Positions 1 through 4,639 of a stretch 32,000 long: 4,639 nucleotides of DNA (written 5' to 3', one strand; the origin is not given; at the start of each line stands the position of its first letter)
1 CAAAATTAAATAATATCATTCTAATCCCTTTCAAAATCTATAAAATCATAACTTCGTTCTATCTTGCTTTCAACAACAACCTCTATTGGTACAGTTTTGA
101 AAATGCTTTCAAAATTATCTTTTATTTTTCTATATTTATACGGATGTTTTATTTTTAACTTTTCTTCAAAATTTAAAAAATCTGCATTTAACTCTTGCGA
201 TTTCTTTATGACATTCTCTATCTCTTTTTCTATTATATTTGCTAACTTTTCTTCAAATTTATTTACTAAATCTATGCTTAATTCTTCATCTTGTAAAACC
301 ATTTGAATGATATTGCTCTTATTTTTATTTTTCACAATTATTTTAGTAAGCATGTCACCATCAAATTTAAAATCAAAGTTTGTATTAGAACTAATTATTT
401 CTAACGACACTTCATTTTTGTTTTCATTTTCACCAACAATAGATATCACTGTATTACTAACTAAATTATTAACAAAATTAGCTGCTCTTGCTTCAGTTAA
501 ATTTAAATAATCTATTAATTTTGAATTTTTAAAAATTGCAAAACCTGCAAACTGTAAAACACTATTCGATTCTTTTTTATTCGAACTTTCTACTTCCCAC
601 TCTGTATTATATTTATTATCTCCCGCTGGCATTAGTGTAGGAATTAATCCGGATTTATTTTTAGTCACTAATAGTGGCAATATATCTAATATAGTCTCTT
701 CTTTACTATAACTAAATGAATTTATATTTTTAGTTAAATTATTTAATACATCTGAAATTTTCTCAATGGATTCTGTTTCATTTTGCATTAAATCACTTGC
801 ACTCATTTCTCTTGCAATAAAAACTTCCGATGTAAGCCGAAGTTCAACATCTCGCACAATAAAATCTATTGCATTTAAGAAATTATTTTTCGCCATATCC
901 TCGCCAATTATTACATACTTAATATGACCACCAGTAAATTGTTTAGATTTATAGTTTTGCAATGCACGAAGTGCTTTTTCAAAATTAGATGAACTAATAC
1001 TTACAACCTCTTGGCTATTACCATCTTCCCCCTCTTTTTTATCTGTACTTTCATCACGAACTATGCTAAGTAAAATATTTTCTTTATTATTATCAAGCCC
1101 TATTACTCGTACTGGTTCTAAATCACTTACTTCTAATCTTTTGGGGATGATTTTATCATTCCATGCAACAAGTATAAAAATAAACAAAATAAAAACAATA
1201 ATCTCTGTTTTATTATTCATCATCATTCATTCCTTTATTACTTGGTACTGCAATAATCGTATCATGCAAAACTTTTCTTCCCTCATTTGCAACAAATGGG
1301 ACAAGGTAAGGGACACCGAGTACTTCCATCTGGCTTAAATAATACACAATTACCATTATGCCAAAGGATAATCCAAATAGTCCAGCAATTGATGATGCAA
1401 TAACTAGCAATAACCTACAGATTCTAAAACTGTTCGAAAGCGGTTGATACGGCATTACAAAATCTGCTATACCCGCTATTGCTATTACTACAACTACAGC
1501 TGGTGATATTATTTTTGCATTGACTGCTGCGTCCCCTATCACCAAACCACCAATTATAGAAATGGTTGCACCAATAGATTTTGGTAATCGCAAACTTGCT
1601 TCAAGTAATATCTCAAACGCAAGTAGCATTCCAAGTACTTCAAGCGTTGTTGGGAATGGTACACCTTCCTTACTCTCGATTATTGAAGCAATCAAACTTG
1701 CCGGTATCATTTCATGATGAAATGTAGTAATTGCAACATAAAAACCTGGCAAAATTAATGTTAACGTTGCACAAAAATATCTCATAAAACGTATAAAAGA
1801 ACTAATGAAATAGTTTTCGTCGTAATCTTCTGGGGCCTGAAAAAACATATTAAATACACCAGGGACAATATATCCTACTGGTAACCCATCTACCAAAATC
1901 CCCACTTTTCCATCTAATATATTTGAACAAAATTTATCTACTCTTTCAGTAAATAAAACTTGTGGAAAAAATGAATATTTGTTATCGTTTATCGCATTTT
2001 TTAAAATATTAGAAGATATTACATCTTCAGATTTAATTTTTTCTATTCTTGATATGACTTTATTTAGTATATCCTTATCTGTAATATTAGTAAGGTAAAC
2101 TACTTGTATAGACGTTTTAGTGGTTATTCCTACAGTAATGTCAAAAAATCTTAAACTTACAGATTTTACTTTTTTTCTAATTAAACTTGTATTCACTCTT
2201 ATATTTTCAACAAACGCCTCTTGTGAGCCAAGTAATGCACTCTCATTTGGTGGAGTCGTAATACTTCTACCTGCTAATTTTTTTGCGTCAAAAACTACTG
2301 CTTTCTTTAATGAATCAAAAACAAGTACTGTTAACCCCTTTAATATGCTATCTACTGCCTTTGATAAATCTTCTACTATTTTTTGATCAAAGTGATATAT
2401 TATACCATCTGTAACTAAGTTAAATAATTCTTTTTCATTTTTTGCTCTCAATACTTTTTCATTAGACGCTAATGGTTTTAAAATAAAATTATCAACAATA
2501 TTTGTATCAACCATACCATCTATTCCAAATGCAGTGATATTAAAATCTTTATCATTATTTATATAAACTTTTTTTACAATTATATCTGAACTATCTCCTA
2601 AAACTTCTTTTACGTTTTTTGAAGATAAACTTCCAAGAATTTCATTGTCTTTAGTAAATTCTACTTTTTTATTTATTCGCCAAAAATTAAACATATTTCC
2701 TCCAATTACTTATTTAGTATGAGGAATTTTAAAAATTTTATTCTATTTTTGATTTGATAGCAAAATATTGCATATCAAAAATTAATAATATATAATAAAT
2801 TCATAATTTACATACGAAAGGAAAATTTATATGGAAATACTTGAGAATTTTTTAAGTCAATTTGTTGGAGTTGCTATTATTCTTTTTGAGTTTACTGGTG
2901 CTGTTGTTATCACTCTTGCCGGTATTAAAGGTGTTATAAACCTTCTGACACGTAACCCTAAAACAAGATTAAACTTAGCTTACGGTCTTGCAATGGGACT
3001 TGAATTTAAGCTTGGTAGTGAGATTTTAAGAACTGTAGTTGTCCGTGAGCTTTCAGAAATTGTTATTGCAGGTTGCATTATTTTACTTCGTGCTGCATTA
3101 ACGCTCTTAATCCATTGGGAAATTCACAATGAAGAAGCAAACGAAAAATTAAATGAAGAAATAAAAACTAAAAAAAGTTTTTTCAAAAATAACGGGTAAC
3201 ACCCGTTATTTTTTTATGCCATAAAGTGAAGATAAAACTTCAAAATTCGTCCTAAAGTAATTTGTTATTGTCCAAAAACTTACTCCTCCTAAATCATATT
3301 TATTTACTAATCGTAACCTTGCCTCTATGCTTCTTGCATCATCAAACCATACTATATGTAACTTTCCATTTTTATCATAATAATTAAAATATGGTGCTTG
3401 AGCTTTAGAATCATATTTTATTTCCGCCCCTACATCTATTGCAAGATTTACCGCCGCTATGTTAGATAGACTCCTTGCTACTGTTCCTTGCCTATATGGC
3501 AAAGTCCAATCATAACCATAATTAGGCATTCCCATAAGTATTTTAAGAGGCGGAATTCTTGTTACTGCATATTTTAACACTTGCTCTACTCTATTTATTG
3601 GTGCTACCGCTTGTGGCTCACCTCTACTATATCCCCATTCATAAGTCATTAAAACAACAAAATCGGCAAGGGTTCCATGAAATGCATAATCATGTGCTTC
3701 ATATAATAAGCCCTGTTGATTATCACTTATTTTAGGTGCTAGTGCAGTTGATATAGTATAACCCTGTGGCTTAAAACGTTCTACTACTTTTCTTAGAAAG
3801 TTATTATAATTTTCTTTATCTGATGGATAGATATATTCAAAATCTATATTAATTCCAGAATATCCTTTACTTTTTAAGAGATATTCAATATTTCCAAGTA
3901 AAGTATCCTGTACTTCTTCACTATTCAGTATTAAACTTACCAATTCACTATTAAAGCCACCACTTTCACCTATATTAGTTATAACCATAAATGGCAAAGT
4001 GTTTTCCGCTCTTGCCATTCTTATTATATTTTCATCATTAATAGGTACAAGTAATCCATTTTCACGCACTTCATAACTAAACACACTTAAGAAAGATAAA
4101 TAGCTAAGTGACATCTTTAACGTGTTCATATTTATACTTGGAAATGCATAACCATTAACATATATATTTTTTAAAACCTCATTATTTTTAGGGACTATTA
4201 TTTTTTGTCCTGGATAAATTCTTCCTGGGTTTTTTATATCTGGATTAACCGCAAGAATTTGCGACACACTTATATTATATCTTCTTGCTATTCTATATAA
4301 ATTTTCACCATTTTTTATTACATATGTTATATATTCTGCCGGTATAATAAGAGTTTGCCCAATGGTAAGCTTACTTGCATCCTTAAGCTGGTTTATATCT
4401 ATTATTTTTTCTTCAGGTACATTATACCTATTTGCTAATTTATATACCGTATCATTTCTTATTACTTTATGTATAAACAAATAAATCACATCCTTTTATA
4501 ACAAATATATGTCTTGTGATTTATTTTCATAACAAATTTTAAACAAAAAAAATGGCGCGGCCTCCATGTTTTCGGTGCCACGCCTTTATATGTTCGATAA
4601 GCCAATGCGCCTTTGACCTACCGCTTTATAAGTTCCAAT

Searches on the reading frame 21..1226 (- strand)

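Call 7: search_protein_families(library=pfam, proteins=[window:21-1226:-])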
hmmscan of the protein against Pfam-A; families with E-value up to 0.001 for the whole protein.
window:21-1226:- (401 aa): 2 families
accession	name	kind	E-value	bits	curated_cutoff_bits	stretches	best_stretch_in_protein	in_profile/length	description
PF05504.16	Spore_GerAC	-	2.2e-28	99.9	23.6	1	228-392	2-166/167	Spore germination B3/ GerAC like, C-terminal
PF25198.1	Spore_GerAC_N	-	2e-25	90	27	1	31-198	3-174/176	Spore germination protein N-terminal domain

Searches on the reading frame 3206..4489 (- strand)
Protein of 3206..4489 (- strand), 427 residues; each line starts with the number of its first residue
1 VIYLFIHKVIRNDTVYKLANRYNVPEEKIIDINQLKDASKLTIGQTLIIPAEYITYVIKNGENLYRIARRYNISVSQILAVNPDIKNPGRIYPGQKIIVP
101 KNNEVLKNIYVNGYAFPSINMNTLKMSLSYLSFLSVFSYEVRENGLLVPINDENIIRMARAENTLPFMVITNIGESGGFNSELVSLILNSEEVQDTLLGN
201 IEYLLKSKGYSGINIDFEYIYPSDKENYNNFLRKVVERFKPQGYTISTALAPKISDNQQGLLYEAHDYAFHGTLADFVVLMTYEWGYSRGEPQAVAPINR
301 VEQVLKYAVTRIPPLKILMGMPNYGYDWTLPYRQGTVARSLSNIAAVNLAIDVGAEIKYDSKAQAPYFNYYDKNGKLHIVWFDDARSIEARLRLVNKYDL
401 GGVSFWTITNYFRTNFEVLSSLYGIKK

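Call 7: search_protein_families(library=pfam, proteins=[window:3206-4489:-])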
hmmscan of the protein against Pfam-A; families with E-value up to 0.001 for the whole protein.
window:3206-4489:- (427 aa): 4 families
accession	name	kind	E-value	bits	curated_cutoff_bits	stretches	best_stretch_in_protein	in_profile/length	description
PF01476.26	LysM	-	9.9e-29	99.5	20.9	2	56-100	1-43/43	LysM domain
PF00704.34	Glyco_hydro_18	-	1.1e-28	101.3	29.6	1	168-409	66-315/317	Glycosyl hydrolases family 18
PF23473.1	LysM3_LYK4_5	-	1.2e-08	35.3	29.3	0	3-50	1-47/48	LYK4/5 LysM3 domain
PF23446.1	LysM1_NFP_LYK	-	6.7e-06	27.3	36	0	53-100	5-54/60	NFP/LYK LysM1 domain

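Call 13: find_encoding_contigs(protein=window:3206-4489:-, flank=3000, max_places=10)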
Protein window:3206-4489:- (427 aa): no gene with exactly this product is on record in the collection.

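Call 14: find_homologous_proteins(query=window:3206-4489:-, max_evalue=1e-30)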
Query window:3206-4489:- (427 aa): 7648 proteins with E <= 1e-30 among 8000 candidates; the best 120 are listed.
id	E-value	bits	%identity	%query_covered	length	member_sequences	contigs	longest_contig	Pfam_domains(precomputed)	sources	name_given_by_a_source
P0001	1.4e-279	945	100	99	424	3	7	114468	PF23446.2,PF01476.27,PF23473.2,PF00704.35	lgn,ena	-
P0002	5.5e-192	656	67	99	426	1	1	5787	PF23446.2,PF01476.27,PF23473.2,PF00704.35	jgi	-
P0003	7.2e-190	649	66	99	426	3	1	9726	PF01476.27,PF23473.2,PF00704.35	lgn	-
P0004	7.3e-175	600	62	99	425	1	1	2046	PF01476.27,PF23473.2,PF23472.2,PF00704.35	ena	-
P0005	6.5e-172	590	61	99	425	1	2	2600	PF01476.27,PF23473.2,PF00704.35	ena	-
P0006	5.2e-171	587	59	99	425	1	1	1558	PF01476.27,PF23473.2,PF00704.35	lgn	-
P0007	1.8e-170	585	61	99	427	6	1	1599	PF01476.27,PF23473.2,PF00704.35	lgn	-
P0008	8.8e-169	580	60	99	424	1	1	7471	PF01476.27,PF23473.2,PF23472.2,PF00704.35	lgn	-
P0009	1.1e-168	579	60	99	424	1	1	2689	PF01476.27,PF23473.2,PF23472.2,PF00704.35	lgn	-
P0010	2.1e-168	578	60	99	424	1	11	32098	PF01476.27,PF23473.2,PF23472.2,PF00704.35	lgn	-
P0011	1.5e-167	576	59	99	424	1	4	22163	PF01476.27,PF23473.2,PF00704.35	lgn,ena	-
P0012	3.0e-167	575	60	99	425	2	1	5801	PF01476.27,PF23473.2,PF00704.35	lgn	-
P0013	1.1e-166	573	60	99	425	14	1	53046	PF01476.27,PF23473.2,PF00704.35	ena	-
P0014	2.0e-166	572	60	100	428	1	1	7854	PF01476.27,PF23473.2,PF00704.35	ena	-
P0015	7.6e-166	570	59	99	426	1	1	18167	PF01476.27,PF23473.2,PF23472.2,PF00704.35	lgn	-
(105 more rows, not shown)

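Call 15: find_encoding_contigs(protein=P0001, flank=3000, max_places=10)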
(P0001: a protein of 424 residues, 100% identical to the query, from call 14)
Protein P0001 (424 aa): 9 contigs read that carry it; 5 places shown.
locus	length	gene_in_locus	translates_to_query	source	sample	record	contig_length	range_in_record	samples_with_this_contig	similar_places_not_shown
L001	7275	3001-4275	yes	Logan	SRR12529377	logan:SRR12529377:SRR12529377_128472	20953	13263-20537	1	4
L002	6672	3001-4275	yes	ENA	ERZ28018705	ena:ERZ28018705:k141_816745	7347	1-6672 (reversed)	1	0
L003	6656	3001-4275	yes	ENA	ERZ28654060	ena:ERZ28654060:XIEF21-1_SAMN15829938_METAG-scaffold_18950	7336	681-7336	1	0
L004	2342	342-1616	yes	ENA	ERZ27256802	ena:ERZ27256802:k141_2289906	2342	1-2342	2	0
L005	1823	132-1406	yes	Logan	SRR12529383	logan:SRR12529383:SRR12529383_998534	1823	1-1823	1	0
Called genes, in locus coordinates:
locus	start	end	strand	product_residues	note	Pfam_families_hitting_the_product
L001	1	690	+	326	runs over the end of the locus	PF16654:DAPDH_C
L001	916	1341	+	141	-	PF00011:HSP20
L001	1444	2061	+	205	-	-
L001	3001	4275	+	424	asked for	PF01476:LysM, PF23446:LysM1_NFP_LYK (faint), PF23473:LysM3_LYK4_5 (faint), PF01476:LysM, PF00704:Glyco_hydro_18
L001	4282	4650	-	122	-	PF07784:DUF1622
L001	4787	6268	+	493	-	PF03323:GerA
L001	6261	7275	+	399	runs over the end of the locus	PF25198:Spore_GerAC_N, PF05504:Spore_GerAC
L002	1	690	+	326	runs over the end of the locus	PF16654:DAPDH_C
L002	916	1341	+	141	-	PF00011:HSP20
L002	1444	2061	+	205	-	-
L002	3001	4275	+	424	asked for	PF01476:LysM, PF23446:LysM1_NFP_LYK (faint), PF23473:LysM3_LYK4_5 (faint), PF01476:LysM, PF00704:Glyco_hydro_18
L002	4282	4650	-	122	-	PF07784:DUF1622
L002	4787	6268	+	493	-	PF03323:GerA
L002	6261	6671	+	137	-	?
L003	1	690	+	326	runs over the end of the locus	PF16654:DAPDH_C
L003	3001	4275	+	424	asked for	PF01476:LysM, PF23446:LysM1_NFP_LYK (faint), PF23473:LysM3_LYK4_5 (faint), PF01476:LysM, PF00704:Glyco_hydro_18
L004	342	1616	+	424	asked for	PF01476:LysM, PF23446:LysM1_NFP_LYK (faint), PF23473:LysM3_LYK4_5 (faint), PF01476:LysM, PF00704:Glyco_hydro_18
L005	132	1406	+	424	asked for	PF01476:LysM, PF23446:LysM1_NFP_LYK (faint), PF23473:LysM3_LYK4_5 (faint), PF01476:LysM, PF00704:Glyco_hydro_18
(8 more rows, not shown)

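Call 16: find_encoding_contigs(protein=P0002, flank=3000, max_places=4)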
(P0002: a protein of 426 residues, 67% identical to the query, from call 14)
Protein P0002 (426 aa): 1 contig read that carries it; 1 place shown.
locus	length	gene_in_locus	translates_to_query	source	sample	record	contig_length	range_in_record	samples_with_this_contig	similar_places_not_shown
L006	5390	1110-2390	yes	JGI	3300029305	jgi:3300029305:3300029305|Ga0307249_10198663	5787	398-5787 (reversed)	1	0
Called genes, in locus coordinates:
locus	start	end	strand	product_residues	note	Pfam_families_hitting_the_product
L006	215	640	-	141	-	-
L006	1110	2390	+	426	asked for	PF01476:LysM, PF23446:LysM1_NFP_LYK (faint), PF23473:LysM3_LYK4_5 (weak), PF01476:LysM, PF00704:Glyco_hydro_18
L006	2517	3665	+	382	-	PF01594:AI-2E_transport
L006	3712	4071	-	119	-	PF07784:DUF1622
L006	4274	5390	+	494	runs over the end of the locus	PF03323:GerA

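Call 17: find_encoding_contigs(protein=P0003, flank=3000, max_places=4)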
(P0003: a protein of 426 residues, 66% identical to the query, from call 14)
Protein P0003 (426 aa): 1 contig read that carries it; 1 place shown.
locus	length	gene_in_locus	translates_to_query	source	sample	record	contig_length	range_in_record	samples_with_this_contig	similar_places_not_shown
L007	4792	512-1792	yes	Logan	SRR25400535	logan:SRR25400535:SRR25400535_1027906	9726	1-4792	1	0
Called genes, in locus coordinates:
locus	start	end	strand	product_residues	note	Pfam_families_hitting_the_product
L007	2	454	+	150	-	?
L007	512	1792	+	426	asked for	PF01476:LysM, PF23473:LysM3_LYK4_5 (weak), PF01476:LysM, PF00704:Glyco_hydro_18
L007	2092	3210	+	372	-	PF01594:AI-2E_transport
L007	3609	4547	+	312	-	PF13793:Pribosyltran_N, PF00156:Pribosyltran, PF14572:Pribosyl_synth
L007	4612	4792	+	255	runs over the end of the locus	PF01513:NAD_kinase, PF20143:NAD_kinase_C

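Call 32: find_homologous_proteins(query=L006:215-640:-, max_evalue=1)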
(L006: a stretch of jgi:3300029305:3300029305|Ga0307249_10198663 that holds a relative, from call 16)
Query L006:215-640:- (141 aa): 1 proteins with E <= 1 among 14 candidates.
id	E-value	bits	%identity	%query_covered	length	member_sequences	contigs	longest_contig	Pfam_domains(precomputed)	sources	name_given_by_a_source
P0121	2.7e-89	314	100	100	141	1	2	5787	-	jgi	-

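Call 39: find_encoding_contigs(protein=P0004, flank=2500, max_places=3)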
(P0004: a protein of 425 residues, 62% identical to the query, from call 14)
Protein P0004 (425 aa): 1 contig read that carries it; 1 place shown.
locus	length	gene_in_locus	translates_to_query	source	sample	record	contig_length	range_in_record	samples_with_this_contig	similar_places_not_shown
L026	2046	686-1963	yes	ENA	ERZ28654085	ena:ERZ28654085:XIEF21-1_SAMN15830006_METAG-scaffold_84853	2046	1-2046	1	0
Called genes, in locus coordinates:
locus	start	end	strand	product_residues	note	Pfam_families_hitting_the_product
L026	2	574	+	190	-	?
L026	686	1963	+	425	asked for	PF01476:LysM, PF23472:LysM2_CERK1_LYK3_4_5 (faint), PF23473:LysM3_LYK4_5 (faint), PF01476:LysM, PF00704:Glyco_hydro_18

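Call 40: find_encoding_contigs(protein=P0008, flank=2500, max_places=3)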
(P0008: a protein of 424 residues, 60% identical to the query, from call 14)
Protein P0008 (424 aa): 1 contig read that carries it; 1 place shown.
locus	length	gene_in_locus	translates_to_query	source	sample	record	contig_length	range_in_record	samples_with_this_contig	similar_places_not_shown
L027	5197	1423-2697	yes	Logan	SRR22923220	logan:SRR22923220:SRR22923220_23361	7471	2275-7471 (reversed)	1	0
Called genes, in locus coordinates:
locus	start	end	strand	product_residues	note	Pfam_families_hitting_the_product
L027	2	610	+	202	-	?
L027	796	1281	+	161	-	-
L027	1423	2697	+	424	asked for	PF01476:LysM, PF23472:LysM2_CERK1_LYK3_4_5 (faint), PF23473:LysM3_LYK4_5 (faint), PF01476:LysM, PF00704:Glyco_hydro_18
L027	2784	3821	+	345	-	-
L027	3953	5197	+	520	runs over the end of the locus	PF02638:GHL10, PF07833:Cu_amine_oxidN1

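Call 41: find_encoding_contigs(protein=P0010, flank=2500, max_places=3)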
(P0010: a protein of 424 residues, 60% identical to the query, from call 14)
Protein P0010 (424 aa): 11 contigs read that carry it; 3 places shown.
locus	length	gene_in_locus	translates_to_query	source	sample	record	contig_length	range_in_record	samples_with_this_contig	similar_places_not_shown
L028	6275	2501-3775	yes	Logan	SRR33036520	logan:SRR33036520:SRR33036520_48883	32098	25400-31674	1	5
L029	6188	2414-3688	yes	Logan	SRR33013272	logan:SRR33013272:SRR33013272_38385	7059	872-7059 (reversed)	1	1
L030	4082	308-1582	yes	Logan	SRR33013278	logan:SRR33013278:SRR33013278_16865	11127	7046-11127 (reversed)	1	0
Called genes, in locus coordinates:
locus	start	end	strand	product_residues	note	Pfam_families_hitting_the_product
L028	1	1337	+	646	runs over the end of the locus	PF02463:SMC_N, PF11398:DUF2813 (faint), PF13175:AAA_15, PF13476:AAA_23, PF13304:AAA_21, PF20469:OLD-like_TOPRIM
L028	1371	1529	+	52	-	-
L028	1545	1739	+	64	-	-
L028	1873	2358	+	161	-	-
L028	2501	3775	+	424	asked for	PF01476:LysM, PF23472:LysM2_CERK1_LYK3_4_5 (faint), PF23473:LysM3_LYK4_5 (faint), PF01476:LysM, PF00704:Glyco_hydro_18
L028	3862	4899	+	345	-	-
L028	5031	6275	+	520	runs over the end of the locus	PF02638:GHL10, PF07833:Cu_amine_oxidN1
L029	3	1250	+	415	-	?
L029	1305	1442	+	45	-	-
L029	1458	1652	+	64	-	-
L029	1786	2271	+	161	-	-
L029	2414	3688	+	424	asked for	PF01476:LysM, PF23472:LysM2_CERK1_LYK3_4_5 (faint), PF23473:LysM3_LYK4_5 (faint), PF01476:LysM, PF00704:Glyco_hydro_18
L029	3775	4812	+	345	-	-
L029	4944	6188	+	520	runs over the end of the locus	PF02638:GHL10, PF07833:Cu_amine_oxidN1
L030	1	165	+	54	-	?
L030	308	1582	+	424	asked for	PF01476:LysM, PF23472:LysM2_CERK1_LYK3_4_5 (faint), PF23473:LysM3_LYK4_5 (faint), PF01476:LysM, PF00704:Glyco_hydro_18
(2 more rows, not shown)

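Call 59: find_encoding_contigs(protein=P0121, flank=6000, max_places=5)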
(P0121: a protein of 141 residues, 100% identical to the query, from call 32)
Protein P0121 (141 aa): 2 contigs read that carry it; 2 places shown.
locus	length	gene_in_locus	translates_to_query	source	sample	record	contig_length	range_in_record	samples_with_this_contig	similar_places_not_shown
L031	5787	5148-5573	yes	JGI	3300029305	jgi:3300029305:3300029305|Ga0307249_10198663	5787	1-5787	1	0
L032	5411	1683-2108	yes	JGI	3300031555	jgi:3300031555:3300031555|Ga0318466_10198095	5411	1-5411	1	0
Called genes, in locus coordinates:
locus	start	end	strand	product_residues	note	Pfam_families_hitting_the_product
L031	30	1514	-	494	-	PF03323:GerA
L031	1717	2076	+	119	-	PF07784:DUF1622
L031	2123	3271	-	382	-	PF01594:AI-2E_transport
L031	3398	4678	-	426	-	PF01476:LysM, PF23446:LysM1_NFP_LYK (faint), PF23473:LysM3_LYK4_5 (weak), PF01476:LysM, PF00704:Glyco_hydro_18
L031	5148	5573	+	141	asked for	-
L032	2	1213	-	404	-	?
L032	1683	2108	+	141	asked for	-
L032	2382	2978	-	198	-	PF09685:MamF_MmsF (weak)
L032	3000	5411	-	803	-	PF12836:HHH_3 (faint), PF07733:DNA_pol3_alpha, PF17657:DNA_pol3_finger, PF14579:HHH_6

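Call 85: find_encoding_contigs(protein=P0123, flank=3000, max_places=5)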
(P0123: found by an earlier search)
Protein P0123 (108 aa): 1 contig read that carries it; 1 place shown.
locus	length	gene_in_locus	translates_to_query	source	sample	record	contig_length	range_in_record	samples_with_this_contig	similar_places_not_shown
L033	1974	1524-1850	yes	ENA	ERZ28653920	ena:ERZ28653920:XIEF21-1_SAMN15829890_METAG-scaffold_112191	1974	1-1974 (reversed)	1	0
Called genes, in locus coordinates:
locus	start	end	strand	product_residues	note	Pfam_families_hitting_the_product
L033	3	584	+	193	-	?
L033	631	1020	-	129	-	-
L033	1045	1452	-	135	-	-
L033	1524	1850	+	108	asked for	PF01476:LysM, PF23473:LysM3_LYK4_5 (faint), PF23446:LysM1_NFP_LYK (faint), PF01476:LysM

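Call 87: find_encoding_contigs(protein=P0013, flank=2000, max_places=2)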
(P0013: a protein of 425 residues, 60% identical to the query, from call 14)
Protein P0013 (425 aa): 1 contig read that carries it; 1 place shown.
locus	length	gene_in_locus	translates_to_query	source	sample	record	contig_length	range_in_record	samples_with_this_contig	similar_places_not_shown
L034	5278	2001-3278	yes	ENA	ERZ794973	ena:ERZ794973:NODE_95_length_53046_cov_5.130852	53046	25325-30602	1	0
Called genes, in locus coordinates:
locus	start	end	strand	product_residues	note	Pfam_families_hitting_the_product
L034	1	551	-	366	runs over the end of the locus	PF00150:Cellulase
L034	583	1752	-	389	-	PF00150:Cellulase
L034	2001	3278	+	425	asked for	PF01476:LysM, PF23473:LysM3_LYK4_5 (faint), PF01476:LysM, PF00704:Glyco_hydro_18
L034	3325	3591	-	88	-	-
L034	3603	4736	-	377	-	PF00150:Cellulase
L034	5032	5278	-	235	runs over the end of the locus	PF12844:HTH_19, PF01381:HTH_3, PF13560:HTH_31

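Call 88: find_encoding_contigs(protein=P0012, flank=2000, max_places=2)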
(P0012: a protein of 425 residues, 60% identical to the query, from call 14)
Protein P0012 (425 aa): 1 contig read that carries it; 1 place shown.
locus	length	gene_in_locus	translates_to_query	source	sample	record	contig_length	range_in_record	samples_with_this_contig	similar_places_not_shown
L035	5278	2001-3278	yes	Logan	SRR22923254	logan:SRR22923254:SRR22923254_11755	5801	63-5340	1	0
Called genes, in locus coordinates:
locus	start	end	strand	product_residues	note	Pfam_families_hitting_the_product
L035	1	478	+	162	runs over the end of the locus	PF00588:SpoU_methylase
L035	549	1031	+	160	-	PF13240:Zn_Ribbon_1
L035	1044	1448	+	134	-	PF10825:DUF2752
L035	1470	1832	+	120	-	PF13240:Zn_Ribbon_1 (weak), PF05154:TM2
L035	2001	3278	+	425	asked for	PF01476:LysM, PF23473:LysM3_LYK4_5 (faint), PF01476:LysM, PF00704:Glyco_hydro_18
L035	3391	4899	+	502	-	PF03323:GerA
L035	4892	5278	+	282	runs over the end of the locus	?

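Call 89: find_encoding_contigs(protein=P0005, flank=2000, max_places=2)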
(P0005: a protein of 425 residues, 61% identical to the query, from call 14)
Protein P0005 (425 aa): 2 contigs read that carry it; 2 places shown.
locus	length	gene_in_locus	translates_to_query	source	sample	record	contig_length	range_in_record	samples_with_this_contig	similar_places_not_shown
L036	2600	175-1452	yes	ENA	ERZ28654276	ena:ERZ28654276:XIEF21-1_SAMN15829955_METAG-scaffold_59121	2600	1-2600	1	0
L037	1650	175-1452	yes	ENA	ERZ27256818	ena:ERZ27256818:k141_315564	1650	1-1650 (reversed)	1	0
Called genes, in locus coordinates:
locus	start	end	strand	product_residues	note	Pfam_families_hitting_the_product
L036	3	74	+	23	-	?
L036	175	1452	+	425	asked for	PF01476:LysM, PF23473:LysM3_LYK4_5 (faint), PF01476:LysM, PF00704:Glyco_hydro_18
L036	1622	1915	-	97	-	-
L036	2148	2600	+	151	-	?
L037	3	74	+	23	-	?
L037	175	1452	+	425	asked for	PF01476:LysM, PF23473:LysM3_LYK4_5 (faint), PF01476:LysM, PF00704:Glyco_hydro_18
